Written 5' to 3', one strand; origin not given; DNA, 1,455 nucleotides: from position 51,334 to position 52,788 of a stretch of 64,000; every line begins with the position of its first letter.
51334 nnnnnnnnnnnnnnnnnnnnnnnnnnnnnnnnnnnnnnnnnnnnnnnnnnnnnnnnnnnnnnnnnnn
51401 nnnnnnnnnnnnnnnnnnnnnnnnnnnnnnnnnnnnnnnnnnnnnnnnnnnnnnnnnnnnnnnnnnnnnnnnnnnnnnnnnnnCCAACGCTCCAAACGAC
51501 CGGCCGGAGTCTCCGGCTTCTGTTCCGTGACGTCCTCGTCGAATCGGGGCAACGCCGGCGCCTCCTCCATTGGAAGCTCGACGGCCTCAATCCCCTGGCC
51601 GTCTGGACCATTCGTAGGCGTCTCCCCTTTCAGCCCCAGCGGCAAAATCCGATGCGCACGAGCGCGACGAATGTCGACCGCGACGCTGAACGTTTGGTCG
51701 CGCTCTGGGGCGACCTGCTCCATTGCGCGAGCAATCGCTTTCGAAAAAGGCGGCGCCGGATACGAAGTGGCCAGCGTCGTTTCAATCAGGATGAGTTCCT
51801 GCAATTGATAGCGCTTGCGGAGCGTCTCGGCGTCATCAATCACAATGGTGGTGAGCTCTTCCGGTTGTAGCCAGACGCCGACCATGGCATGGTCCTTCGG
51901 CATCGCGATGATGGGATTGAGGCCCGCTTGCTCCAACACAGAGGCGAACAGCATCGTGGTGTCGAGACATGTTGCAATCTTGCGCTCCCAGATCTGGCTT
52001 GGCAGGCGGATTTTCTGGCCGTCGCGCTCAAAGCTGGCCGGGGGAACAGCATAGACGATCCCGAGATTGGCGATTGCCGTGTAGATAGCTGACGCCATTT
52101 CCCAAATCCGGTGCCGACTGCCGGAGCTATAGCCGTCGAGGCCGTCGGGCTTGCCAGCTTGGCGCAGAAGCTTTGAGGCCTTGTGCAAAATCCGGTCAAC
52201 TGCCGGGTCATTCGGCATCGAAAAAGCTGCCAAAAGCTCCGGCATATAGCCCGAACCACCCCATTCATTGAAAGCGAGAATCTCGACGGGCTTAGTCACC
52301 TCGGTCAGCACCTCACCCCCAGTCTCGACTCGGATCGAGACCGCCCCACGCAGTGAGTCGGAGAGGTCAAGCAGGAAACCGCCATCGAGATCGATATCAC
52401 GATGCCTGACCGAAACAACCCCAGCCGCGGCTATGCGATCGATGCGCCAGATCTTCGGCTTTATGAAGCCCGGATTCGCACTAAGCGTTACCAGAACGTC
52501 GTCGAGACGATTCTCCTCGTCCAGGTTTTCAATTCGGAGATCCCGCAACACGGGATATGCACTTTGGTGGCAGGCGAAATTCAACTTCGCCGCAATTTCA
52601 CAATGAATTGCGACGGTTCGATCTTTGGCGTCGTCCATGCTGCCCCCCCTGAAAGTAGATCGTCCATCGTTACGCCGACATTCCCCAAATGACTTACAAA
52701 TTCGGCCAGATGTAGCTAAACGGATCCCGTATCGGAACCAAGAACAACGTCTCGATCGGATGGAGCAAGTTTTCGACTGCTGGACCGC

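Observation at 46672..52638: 1988-aa DUF4011 / SF1 helicase / Vsr-like REase / DUF3320 giant protein in an accessory island (Hhe-like candidate antiviral gene)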

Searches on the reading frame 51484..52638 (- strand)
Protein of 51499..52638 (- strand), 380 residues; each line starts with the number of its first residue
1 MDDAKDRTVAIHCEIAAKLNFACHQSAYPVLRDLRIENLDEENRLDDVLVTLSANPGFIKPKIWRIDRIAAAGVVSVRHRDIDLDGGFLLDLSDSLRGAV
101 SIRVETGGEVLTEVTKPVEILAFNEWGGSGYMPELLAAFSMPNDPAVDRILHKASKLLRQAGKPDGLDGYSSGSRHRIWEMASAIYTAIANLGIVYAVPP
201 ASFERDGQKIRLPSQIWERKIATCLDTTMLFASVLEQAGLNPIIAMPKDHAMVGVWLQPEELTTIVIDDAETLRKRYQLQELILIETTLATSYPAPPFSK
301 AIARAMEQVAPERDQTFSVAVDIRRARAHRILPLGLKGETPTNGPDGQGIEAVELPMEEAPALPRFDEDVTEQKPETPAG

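Call 20: search_protein_families(library=pfam, proteins=[window:51499-52638:-], max_evalue=10)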
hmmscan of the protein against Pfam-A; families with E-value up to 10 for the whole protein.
window:51499-52638:- (380 aa): 1 family
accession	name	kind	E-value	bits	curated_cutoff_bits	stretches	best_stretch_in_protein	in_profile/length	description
PF04473.18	DUF553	-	0.26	11.2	20.5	1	206-244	46-84/140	Transglutaminase-like domain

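Call 47: predict_structure(alignment_id=A1)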
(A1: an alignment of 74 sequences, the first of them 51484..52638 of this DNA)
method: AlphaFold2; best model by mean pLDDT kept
length: 385 residues; sequences in the alignment: 74
mean_pLDDT: 78.9   pTM: 0.64
mean pLDDT of the five models: 78.9, 75.1, 72.2, 71.5, 70.7
residues with pLDDT >= 90: 146; 70-90: 134; 50-70: 65; < 50: 40
segments of 3 or more residues with pLDDT < 50: 1-5, 127-130, 200-206, 335-352
pLDDT, mean of each block of 10 residues (from residue 1): 57 76 56 89 92 88 92 88 73 76 91 87 48 73 90 95 89 90 96 76 52 82 88 95 89 90 77 92 94 90 95 89 77 47 34 70 71 57 57
secondary structure, 60 per line:
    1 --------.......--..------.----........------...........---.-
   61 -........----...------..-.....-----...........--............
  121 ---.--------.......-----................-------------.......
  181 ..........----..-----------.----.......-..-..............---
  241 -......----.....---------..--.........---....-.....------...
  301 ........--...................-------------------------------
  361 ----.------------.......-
elements in order: E9-15 E31-38 E45-55 E62-69 E74-76 H86-90 E96-106 E109-120 H133-139 H145-160 H175-190 H213-219 H224-237 E242-247 E252-256 H270-278 E282-285 H287-291 H298-308 H311-316 E317-322 H323-329 H378-384

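Call 88: search_protein_representatives(protein=window:51499-52638:-)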
Query: 380 residues. Proteins with E-value up to 0.001 (for the whole library): 3944; up to 1e-10: 2305; up to 1e-30: 919. The best 150 are listed.
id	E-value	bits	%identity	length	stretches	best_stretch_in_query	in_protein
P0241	1.1e-157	541.1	65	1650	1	6-379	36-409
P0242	6.1e-141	486.0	58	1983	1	7-380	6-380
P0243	5.9e-115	400.5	48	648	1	9-372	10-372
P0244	7.5e-113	393.6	52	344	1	6-340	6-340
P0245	3.1e-112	391.5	58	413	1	9-318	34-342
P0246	1.3e-107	376.3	49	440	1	9-375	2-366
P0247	1.5e-106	372.8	48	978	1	11-371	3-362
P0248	3.2e-106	371.7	49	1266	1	11-378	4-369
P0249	4.5e-105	367.9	49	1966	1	12-380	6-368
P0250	2.4e-99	349.1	47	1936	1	9-374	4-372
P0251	4.4e-98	344.9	48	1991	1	13-372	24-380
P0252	5.1e-98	344.8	44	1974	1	5-370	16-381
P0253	8.2e-97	340.8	48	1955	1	10-379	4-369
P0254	9.0e-97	340.6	46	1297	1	7-378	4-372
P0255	2.7e-96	339.1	50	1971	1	8-367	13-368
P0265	2.5e-87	309.5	41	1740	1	11-369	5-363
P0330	3.2e-69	250.0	39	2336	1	6-350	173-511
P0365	1.0e-62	228.6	39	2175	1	57-378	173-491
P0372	1.2e-61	225.0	36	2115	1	7-347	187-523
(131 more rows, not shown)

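Call 89: search_protein_families(library=pfam, proteins=[P0330, P0372, P0365, P0265], max_evalue=0.001)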
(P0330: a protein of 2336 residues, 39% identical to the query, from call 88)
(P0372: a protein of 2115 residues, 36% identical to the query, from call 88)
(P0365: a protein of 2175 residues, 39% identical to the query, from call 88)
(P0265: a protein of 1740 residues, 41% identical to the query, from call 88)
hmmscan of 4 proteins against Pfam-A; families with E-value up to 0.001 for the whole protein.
P0330 (2336 aa): 9 families
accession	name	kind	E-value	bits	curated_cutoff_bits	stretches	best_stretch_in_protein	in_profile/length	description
PF13195.11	DUF4011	-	5.6e-35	121.1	22.2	1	545-708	1-158/158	Protein of unknown function (DUF4011)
PF18741.7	MTES_1575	-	5.1e-34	116.7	38.2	1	1754-1850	2-96/96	REase_MTES_1575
PF13086.12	AAA_11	-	5.3e-15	56.3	27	2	823-911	3-105/257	AAA domain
PF13087.12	AAA_12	-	5.4e-12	46.1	27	1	1569-1708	76-193/195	AAA domain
PF00929.31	RNase_T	-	2e-11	45.1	24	1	14-158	14-164/164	Exonuclease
PF13604.12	AAA_30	-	9.8e-09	35.6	27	1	823-883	3-65/191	AAA domain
PF13245.12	AAA_19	-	1.5e-07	32.1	25.1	1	826-881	1-58/134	AAA domain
PF11784.13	DUF3320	-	1e-06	29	25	1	1904-1946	3-46/50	Protein of unknown function (DUF3320)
PF16473.11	Rv2179c-like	-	0.00019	21.7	27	1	5-157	3-172/177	3'-5' exoribonuclease Rv2179c-like domain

P0372 (2115 aa): 9 families
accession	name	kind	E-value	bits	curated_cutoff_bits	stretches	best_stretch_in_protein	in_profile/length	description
PF13195.11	DUF4011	-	8.6e-38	130.2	22.2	1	555-724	1-158/158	Protein of unknown function (DUF4011)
PF18741.7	MTES_1575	-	1.4e-37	128.1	38.2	1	1793-1890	1-96/96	REase_MTES_1575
PF13086.12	AAA_11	-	3.8e-19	69.9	27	2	837-904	3-75/257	AAA domain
PF13087.12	AAA_12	-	4.9e-19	69.1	27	1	1547-1744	4-193/195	AAA domain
PF13245.12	AAA_19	-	2.4e-09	37.9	25.1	1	840-897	1-60/134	AAA domain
PF13604.12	AAA_30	-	7.8e-09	36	27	1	837-896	3-64/191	AAA domain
PF11784.13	DUF3320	-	2.3e-07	31.1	25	1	1961-1990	15-44/50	Protein of unknown function (DUF3320)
PF04851.21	ResIII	-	9.6e-05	22.8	22.5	1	842-905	10-80/164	Type III restriction enzyme, res subunit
PF01443.25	Viral_helicase1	-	0.00082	19.7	21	0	1471-1519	47-99/228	Viral superfamily 1 RNA helicase core domain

P0365 (2175 aa): 8 families
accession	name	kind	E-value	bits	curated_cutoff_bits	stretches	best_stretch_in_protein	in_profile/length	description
PF13195.11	DUF4011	-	2.2e-38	132.1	22.2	1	501-672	1-158/158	Protein of unknown function (DUF4011)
PF18741.7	MTES_1575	-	3.2e-34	117.3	38.2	1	1819-1916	1-96/96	REase_MTES_1575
PF13086.12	AAA_11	-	9.3e-15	55.5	27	2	787-854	3-75/257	AAA domain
PF13087.12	AAA_12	-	5.7e-14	52.6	27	1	1584-1768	16-192/195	AAA domain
PF13245.12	AAA_19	-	4.4e-07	30.6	25.1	0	791-835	2-48/134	AAA domain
PF13604.12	AAA_30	-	2e-05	24.8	27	0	789-843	5-61/191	AAA domain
PF04480.18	DUF559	-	0.00075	19.8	20.6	0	1862-1916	57-108/109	Protein of unknown function (DUF559)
PF11784.13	DUF3320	-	0.00096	19.5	25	0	2025-2067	7-49/50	Protein of unknown function (DUF3320)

P0265 (1740 aa): 11 families
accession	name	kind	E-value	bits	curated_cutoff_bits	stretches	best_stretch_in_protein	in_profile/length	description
PF13195.11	DUF4011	-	7.7e-44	149.9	22.2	1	383-553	1-158/158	Protein of unknown function (DUF4011)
PF18741.7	MTES_1575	-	3.5e-37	126.8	38.2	1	1628-1725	1-96/96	REase_MTES_1575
PF13087.12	AAA_12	-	1.1e-19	71.2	27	1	1383-1579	4-192/195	AAA domain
PF13086.12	AAA_11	-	5.2e-15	56.4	27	2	1256-1360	156-252/257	AAA domain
PF13604.12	AAA_30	-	1.2e-07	32.1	27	1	669-724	5-62/191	AAA domain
PF13245.12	AAA_19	-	3.1e-07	31.1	25.1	0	675-715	6-48/134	AAA domain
PF09848.15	SLFN-g3_helicase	-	5.1e-07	29.7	24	1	682-730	3-53/354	Schlafen group 3, DNA/RNA helicase domain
PF04851.21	ResIII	-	2.5e-05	24.7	22.5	0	678-735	21-80/164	Type III restriction enzyme, res subunit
PF04480.18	DUF559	-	0.00035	20.9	20.6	1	1671-1725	57-108/109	Protein of unknown function (DUF559)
PF20720.3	nSTAND3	-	0.00042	20.5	27.2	0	677-731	14-68/155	Novel STAND NTPase 3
PF01443.25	Viral_helicase1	-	0.00065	20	21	0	1316-1362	51-101/228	Viral superfamily 1 RNA helicase core domain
